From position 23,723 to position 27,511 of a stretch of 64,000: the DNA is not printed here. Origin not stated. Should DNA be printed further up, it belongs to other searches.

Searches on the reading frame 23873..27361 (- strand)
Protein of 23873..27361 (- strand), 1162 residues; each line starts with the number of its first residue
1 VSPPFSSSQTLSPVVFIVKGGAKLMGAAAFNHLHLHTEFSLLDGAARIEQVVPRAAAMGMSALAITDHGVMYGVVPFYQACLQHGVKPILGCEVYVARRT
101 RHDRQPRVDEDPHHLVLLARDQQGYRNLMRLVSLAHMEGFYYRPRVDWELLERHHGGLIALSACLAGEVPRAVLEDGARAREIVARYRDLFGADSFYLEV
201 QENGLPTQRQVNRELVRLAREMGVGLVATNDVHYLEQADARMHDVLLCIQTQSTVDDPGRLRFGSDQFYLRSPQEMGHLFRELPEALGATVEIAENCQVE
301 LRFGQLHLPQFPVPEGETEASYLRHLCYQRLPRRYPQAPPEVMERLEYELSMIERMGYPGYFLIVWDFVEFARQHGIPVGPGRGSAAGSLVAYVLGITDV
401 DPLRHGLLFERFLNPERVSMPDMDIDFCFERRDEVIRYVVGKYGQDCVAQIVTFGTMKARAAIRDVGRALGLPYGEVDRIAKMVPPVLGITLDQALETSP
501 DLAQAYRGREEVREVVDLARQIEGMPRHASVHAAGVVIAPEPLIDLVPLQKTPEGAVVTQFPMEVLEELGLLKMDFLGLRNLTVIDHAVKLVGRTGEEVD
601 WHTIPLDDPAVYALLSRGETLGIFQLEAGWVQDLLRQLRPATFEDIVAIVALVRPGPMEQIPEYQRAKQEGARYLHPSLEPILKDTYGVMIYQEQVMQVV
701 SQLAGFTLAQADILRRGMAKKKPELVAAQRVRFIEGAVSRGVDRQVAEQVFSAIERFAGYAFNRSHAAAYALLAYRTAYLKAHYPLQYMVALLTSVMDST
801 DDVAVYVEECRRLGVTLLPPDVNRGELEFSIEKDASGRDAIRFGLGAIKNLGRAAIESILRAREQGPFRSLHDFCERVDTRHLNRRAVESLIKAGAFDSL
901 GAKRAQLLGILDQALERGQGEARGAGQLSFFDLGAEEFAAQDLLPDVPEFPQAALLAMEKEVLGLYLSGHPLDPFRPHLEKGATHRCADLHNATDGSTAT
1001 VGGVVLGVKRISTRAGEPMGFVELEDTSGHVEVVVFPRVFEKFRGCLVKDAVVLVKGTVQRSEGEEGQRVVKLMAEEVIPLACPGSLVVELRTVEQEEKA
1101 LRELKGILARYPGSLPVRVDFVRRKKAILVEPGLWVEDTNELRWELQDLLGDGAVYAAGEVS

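Call 28: search_protein_families(library=pfam, proteins=[window:23873-27361:-], max_evalue=0.00001)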
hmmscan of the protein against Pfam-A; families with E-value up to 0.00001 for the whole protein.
window:23873-27361:- (1162 aa): 5 families
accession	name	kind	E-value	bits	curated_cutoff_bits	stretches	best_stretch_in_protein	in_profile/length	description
PF07733.18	DNA_pol3_alpha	-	9.9e-110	366.7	23.9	1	321-578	1-260/260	Bacterial DNA polymerase III alpha NTPase domain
PF17657.6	DNA_pol3_finger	-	1e-60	204.3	22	1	581-740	1-165/166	Bacterial DNA polymerase III alpha subunit finger domain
PF02811.25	PHP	-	9.2e-60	202.1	26.4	1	32-202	1-163/164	PHP domain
PF14579.12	HHH_6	-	1.6e-32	112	25.6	1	814-907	1-90/90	Helix-hairpin-helix motif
PF01336.31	tRNA_anti-codon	-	3e-12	46.7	27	1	1000-1080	2-74/75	OB-fold nucleic acid binding domain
